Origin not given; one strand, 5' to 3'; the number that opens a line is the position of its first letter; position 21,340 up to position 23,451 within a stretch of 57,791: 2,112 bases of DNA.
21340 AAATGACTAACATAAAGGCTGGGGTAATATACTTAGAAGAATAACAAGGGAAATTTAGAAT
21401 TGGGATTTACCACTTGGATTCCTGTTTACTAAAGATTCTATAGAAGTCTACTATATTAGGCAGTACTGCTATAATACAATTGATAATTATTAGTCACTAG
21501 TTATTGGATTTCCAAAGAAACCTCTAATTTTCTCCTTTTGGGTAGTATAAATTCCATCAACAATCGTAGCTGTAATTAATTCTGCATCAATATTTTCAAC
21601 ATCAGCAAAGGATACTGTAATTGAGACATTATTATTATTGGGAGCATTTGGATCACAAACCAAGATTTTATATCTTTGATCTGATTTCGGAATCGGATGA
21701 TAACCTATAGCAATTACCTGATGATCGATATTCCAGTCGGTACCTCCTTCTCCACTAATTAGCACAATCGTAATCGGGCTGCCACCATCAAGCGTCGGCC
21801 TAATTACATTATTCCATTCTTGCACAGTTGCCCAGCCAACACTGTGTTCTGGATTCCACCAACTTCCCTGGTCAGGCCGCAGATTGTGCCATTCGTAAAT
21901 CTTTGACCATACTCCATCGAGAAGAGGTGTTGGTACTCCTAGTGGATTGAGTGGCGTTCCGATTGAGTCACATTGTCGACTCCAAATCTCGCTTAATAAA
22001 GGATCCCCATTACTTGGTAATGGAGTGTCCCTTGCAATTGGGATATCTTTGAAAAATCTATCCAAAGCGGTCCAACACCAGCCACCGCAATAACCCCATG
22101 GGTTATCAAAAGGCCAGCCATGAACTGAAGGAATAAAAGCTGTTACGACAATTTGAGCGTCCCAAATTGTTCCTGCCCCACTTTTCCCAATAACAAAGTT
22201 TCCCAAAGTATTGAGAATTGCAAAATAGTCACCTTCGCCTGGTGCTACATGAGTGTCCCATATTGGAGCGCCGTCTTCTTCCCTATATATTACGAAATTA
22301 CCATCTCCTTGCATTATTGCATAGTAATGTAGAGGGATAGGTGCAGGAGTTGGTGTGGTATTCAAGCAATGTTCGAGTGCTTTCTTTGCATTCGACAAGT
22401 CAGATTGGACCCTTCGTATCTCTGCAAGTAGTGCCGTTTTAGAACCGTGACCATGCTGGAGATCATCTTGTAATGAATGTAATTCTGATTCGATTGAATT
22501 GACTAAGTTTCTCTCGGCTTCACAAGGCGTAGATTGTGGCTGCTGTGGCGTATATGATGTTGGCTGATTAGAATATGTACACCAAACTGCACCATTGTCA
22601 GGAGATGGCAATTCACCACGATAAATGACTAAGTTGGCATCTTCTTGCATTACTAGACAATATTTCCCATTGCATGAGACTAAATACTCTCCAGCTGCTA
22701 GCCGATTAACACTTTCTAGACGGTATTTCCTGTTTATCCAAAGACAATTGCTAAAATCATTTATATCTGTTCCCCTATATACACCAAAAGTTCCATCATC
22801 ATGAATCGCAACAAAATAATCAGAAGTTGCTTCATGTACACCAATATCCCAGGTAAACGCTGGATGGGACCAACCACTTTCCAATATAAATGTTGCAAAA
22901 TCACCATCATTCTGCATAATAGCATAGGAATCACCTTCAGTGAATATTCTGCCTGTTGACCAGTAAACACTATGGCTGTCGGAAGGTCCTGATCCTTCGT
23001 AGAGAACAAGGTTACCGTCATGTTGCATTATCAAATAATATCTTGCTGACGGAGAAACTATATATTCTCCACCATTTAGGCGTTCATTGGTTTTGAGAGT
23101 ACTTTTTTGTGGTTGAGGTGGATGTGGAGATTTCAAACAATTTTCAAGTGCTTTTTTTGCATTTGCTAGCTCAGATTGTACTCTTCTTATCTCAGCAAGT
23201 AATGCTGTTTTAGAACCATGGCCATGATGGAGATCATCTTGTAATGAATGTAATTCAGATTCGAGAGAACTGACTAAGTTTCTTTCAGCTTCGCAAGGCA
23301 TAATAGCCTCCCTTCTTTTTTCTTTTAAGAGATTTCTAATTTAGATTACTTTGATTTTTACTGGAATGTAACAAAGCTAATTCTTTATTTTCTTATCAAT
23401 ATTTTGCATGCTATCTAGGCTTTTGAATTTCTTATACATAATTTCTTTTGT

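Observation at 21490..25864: AT-rich three-gene operon ending in a lectin / duplicated helical-hairpin / papain-like fusion protein: candidate undescribed toxin or bacteriocin-like system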

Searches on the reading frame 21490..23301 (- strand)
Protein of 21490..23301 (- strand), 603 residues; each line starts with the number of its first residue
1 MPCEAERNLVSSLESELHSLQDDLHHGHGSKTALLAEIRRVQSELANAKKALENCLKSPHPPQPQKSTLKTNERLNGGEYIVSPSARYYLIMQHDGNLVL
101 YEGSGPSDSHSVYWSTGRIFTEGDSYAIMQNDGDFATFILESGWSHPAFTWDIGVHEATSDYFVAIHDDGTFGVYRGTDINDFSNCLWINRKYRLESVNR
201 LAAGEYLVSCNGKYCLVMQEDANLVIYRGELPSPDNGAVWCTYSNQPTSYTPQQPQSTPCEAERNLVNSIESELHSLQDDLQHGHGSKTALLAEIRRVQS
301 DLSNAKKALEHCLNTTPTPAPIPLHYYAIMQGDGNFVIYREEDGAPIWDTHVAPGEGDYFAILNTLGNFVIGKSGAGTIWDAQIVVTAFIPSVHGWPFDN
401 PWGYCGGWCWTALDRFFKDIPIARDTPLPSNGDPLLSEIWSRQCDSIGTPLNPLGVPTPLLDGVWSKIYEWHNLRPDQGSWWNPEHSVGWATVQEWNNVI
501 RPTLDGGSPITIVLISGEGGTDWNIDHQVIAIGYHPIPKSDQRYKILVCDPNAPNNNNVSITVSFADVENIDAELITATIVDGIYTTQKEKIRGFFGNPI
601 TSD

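Call 4: search_protein_families(library=pfam, proteins=[window:21490-23301:-], max_evalue=1)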
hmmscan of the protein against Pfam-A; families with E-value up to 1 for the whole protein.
window:21490-23301:- (603 aa): 26 families (the best 25 are shown)
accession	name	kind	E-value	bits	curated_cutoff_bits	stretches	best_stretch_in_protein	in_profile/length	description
PF01453.30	B_lectin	-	1.7e-05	25.7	32.4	0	330-381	21-74/105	D-mannose binding lectin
PF25060.1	ARM_TT21_2nd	-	8.9e-05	22.5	27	1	249-320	190-256/270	Tetratricopeptide repeat protein 21 second ARM domain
PF08614.16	ATG16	-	0.0013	19.4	33.7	1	247-310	55-119/200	Autophagy protein 16 (ATG16)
PF13675.11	PilJ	-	0.0028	18.1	26.6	0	8-69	49-112/114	Type IV pili methyl-accepting chemotaxis transducer N-term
PF10704.14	DUF2508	-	0.0035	18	22.5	0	32-56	16-40/71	Protein of unknown function (DUF2508)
PF18595.6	Nuf2_DHR10-like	-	0.0035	17.8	28.4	0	260-311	45-96/117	Nuf2, DHR10-like domain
PF14712.11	Snapin_Pallidin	-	0.015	16.2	29.6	0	9-53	7-51/89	Snapin/Pallidin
PF20651.3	EXOC6_Sec15_N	-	0.037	14.4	27.2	0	266-314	37-88/170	Exocyst complex component EXOC6/Sec15, N-terminal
PF12325.13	TMF_TATA_bd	-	0.047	14.3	29.1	0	10-51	21-62/115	TATA element modulatory factor 1 TATA binding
PF11220.13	DUF3015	-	0.051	13.9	25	0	263-302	59-98/142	Protein of unknown function (DUF3015)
PF24079.1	UBR4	-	0.058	14.2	27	0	32-73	30-71/125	E3 ubiquitin-protein ligase UBR4-like domain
PF05008.21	V-SNARE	-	0.063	14.2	25.9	0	8-53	50-89/92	Vesicle transport v-SNARE protein N-terminus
PF05859.17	Mis12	-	0.085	13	25.7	0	11-57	115-161/231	Mis12 protein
PF15287.11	KRBA1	-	0.13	12.4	27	0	51-71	16-36/44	KRBA1 family repeat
PF10234.14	Cluap1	-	0.22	11.3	25.8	0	264-317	171-224/268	Clusterin-associated protein-1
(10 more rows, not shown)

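Call 5: search_protein_families(library=ncbifam, proteins=[window:21490-23301:-], max_evalue=1)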
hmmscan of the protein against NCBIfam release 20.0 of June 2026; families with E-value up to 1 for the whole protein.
window:21490-23301:- (603 aa): 4 families
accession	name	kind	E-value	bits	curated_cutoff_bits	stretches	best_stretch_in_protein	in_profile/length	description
NF033557.1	LLB_putidacin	subfamily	1.5e-26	93.4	275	3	195-259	9-67/274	putidacin L1 family lectin-like bacteriocin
NF009644.1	PRK13169.1-5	equivalog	0.051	14.2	130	0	10-68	10-68/116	DNA replication initiation control protein YabA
TIGR02169.1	SMC_prok_A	equivalog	0.57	7.7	729.4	0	9-58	739-788/1165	chromosome segregation protein SMC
TIGR04211.1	SH3_and_anchor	equivalog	0.77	9.3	65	0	258-311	73-126/198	TIGR04211 family SH3 domain-containing protein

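Call 6: search_solved_structures(query=window:21490-23301:-, max_evalue=10, show_alignments=3)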
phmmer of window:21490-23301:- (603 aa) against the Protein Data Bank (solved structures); distinct sequences matched with E-value up to 10: 31.
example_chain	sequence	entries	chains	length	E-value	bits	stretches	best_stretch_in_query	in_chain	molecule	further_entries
9pxi_F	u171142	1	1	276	1.6e-15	59.8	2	67-244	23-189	Pyocin L1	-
4le7_A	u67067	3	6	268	2.1e-15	59.4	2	67-244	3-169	Pyocin L1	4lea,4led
9pxj_F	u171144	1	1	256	1.1e-14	57.1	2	67-244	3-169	Pyocin L2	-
1bwu_A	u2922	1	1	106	3.1e-10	42.4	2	328-375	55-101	PROTEIN (AGGLUTININ)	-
1bwu_D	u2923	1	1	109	3.6e-10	42.1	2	325-375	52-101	PROTEIN (AGGLUTININ)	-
1bwu_Q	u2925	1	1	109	3.3e-09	39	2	325-374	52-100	PROTEIN (AGGLUTININ)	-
1kj1_D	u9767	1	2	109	5.7e-09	38.2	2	315-374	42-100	lectin II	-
4h3o_A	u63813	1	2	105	6.4e-08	34.7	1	328-374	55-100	Lectin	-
1kj1_A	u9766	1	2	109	1.1e-07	33.9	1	328-374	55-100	lectin I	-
1bwu_P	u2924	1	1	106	1.2e-07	33.9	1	328-374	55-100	PROTEIN (AGGLUTININ)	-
3m7h_A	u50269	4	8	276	2.6e-07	32.7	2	68-103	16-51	Putidacin L1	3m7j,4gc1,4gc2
1npl_A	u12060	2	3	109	1.5e-06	30.2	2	198-232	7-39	PROTEIN (AGGLUTININ) | Agglutinin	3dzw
1jpc_A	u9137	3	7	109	4.9e-05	25.2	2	327-371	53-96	AGGLUTININ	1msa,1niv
4oit_A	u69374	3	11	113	4.9e-05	25.2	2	199-242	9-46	LysM domain protein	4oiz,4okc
1xd6_A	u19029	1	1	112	6.4e-05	24.8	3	89-134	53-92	gastrodianin-4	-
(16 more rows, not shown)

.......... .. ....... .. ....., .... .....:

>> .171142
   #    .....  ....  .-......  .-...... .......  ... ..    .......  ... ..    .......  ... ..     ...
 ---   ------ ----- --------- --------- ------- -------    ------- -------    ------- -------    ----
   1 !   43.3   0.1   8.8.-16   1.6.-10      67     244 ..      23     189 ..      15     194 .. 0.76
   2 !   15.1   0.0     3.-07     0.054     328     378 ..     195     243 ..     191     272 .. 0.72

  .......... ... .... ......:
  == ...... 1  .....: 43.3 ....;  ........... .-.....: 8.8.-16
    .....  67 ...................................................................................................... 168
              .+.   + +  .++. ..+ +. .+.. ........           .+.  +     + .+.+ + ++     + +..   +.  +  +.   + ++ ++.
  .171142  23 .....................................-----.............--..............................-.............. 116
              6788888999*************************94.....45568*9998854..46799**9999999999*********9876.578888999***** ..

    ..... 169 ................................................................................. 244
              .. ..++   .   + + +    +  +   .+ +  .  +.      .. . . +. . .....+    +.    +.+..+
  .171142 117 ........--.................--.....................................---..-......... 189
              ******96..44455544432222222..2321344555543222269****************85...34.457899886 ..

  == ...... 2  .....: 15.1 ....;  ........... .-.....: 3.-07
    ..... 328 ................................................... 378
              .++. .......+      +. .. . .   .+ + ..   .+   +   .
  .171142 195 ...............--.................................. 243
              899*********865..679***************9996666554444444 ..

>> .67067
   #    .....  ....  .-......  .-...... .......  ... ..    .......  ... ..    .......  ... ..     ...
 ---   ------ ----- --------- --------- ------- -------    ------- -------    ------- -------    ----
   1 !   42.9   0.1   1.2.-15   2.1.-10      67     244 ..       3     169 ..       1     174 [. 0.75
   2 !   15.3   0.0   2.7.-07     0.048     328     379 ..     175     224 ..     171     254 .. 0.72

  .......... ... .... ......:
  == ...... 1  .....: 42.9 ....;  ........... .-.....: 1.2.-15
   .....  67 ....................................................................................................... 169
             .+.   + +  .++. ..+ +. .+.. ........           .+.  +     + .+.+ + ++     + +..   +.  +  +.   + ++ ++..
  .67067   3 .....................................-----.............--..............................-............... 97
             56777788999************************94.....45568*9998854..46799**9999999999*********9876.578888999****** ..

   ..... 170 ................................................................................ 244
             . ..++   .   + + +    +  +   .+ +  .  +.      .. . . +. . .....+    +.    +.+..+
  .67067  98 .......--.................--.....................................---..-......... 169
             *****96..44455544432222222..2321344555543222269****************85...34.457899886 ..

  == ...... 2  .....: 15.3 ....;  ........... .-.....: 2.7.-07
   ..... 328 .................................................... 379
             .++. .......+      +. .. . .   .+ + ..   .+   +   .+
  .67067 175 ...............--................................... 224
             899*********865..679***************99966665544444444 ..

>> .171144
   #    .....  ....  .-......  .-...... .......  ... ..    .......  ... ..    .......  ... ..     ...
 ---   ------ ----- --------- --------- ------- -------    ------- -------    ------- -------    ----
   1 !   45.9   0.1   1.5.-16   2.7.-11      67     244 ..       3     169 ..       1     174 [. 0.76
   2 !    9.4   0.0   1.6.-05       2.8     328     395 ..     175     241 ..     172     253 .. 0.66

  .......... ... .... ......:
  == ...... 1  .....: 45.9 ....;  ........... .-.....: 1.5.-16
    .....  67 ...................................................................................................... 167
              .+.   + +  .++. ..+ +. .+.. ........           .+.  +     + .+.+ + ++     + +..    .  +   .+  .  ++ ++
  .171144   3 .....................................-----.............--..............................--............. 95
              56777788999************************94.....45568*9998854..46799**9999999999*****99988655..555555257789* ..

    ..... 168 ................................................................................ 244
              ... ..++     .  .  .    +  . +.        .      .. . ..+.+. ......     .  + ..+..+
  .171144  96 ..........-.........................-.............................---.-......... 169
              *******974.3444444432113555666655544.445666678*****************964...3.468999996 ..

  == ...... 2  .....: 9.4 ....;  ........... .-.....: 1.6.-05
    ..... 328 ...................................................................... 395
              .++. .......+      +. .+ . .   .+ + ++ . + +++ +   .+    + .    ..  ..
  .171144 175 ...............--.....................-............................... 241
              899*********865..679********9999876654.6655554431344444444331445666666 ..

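Call 7: find_homologous_proteins(query=window:21490-23301:-, max_evalue=0.001)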
Query window:21490-23301:- (603 aa): 197 proteins with E <= 0.001 among 8000 candidates; the best 120 are listed.
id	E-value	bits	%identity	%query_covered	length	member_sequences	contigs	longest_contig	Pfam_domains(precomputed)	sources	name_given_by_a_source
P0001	0.0e+0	1444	100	100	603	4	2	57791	PF01453.31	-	-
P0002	1.1e-67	247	26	89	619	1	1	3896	PF01453.31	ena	-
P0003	1.4e-58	217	26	89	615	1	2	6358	PF01453.31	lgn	-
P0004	3.2e-29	120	30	52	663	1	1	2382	PF01453.31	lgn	-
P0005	4.6e-27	113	28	52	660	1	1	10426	PF01453.31,PF04053.21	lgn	-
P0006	1.2e-26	112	26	55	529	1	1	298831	PF10983.14,PF01453.31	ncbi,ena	-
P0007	5.4e-25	106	28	55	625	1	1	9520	PF01453.31,PF08924.18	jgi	jgi:hypothetical protein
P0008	1.4e-24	105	30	30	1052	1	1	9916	PF01453.31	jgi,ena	-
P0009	1.1e-23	102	29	52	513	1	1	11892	PF13360.14,PF00877.26,PF01453.31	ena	-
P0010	2.9e-22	97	26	54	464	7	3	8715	PF01453.31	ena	-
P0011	3.3e-22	97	32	33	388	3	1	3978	PF13360.14,PF01453.31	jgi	jgi:hypothetical protein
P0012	4.5e-22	96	28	47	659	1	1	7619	PF01453.31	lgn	-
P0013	9.5e-22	95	36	27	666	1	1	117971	PF05257.23,PF01453.31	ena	-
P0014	3.5e-21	93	28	54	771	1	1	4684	PF01453.31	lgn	-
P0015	6.8e-21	93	23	54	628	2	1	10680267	PF01453.31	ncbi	ncbi:unnamed protein product [Calypogeia fissa]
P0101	1.8e-9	55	30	30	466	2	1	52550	PF00877.26,PF01453.31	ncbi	ncbi:MAG: NlpC/P60 family protein [Solirubrobacterales bacterium]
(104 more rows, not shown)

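Call 11: find_encoding_contigs(protein=P0002, flank=10000)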
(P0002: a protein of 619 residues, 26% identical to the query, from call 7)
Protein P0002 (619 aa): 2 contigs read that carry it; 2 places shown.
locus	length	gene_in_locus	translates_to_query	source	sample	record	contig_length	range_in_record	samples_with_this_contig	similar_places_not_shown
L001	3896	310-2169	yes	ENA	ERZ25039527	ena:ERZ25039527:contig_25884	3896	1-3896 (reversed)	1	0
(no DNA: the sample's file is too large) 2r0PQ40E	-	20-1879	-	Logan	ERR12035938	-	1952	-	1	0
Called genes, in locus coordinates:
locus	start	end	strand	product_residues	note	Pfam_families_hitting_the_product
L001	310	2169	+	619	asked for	PF01453:B_lectin (faint)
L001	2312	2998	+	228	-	-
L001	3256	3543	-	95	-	-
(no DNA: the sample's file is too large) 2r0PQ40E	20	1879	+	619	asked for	PF01453:B_lectin (faint)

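Call 12: find_encoding_contigs(protein=P0003, flank=10000)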
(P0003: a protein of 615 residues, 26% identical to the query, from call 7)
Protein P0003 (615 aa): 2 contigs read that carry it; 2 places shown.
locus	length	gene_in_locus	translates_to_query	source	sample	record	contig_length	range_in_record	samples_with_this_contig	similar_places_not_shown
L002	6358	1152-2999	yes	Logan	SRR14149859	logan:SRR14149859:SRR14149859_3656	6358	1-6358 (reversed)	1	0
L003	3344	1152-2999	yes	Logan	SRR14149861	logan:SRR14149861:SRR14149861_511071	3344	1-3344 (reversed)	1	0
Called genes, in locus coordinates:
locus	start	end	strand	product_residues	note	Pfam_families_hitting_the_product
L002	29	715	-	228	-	PF06827:zf-FPG_IleRS (faint), PF12773:DZR (weak), PF13240:Zn_Ribbon_1 (weak)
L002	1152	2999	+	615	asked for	PF01453:B_lectin (faint)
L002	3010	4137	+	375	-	-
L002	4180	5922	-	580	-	PF12161:HsdM_N, PF02384:N6_Mtase, PF01170:UPF0020 (weak), PF07669:Eco57I (weak)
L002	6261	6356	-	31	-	?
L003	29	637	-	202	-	PF06827:zf-FPG_IleRS (faint), PF12773:DZR (weak), PF13240:Zn_Ribbon_1 (weak)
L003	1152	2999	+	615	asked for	PF01453:B_lectin (faint)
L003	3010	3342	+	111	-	?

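Call 20: predict_structure(protein=window:21490-23301:-)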
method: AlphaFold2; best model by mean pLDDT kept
length: 603 residues; sequences in the alignment: 1
mean_pLDDT: 47.3   pTM: 0.25
mean pLDDT of the five models: 47.3, 39.3, 38.5, 38.4, 37.2
residues with pLDDT >= 90: 80; 70-90: 32; 50-70: 32; < 50: 459
segments of 3 or more residues with pLDDT < 50: 61-72, 83-88, 95-100, 106-173, 178-214, 218-257, 317-603
pLDDT, mean of each block of 10 residues (from residue 1): 83 95 90 93 95 80 45 53 48 50 47 37 36 36 32 36 44 48 42 36 46 46 44 32 26 45 89 94 89 94 91 63 37 39 41 35 33 37 28 25 33 32 26 30 28 33 42 40 31 38 39 33 33 36 39 37 37 36 29 27 28
secondary structure, 60 per line:
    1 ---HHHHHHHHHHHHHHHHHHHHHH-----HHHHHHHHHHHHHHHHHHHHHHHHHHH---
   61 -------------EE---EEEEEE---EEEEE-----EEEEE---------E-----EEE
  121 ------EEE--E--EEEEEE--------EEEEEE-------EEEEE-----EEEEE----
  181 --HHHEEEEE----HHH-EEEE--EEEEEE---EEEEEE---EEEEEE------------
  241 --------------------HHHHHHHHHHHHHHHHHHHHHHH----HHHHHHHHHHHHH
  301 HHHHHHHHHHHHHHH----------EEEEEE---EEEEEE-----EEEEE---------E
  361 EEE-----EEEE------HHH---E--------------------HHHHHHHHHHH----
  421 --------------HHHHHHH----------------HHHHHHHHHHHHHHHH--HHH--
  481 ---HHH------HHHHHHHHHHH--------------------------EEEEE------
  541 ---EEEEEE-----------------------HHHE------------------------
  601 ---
elements in order: H4-25 H31-57 E79-84 E88-92 E98-102 E118-120 E127-129 E135-140 E149-154 E162-166 E172-176 E186-190 E199-202 E205-210 E214-219 E223-228 H261-283 H288-315 E326-331 E335-340 E346-350 E360-363 E369-372 H406-416 H435-441 H458-473 H493-503 E530-534 E544-549

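Call 51: search_protein_families(library=padloc, proteins=[window:21490-23301:-], max_evalue=0.1)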
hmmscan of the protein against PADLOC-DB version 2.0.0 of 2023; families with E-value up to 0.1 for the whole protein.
window:21490-23301:- (603 aa): 0 families

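Call 52: search_protein_families(library=phrogs, proteins=[window:21490-23301:-], max_evalue=0.01)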
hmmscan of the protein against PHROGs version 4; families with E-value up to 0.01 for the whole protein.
window:21490-23301:- (603 aa): 3 families
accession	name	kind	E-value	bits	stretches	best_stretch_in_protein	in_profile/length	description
phrog_19296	-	unknown function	4.8e-16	60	3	329-380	153-202/271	-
phrog_22246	-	unknown function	0.00073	20.8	0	271-310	49-88/95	-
phrog_6557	-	unknown function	0.002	18.6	0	7-47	87-127/225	-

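Call 67: find_encoding_contigs(protein=window:21490-23301:-, flank=10000, max_places=6)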
Protein window:21490-23301:- (603 aa): 3 contigs read that carry it; 3 places shown.
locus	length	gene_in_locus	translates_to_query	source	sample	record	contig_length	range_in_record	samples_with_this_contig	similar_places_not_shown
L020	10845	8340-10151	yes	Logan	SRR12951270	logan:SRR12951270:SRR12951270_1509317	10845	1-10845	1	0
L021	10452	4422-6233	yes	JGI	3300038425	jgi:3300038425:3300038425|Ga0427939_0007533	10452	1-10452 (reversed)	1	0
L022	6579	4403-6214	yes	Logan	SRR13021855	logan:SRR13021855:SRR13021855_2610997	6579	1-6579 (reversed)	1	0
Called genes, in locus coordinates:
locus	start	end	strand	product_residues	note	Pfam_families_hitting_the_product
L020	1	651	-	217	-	?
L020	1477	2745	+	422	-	-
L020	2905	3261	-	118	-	-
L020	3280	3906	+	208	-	PF01726:LexA_DNA_bind, PF00717:Peptidase_S24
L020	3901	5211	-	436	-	PF00817:IMS, PF21999:IMS_HHH_1 (weak), PF11799:IMS_C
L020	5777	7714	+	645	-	-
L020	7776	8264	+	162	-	-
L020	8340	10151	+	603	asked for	PF01453:B_lectin (faint)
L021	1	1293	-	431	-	?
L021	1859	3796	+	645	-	-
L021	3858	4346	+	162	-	-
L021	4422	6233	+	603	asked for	PF01453:B_lectin (faint)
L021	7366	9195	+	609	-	PF14559:TPR_19 (faint), PF00515:TPR_1 (faint), PF12895:ANAPC3 (faint), PF13174:TPR_6 (faint), PF07719:TPR_2 (weak), PF13181:TPR_8 (weak), PF13414:TPR_11 (weak), PF13431:TPR_17 (weak), +5 more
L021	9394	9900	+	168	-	-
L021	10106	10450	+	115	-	?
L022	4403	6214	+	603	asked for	PF01453:B_lectin (faint)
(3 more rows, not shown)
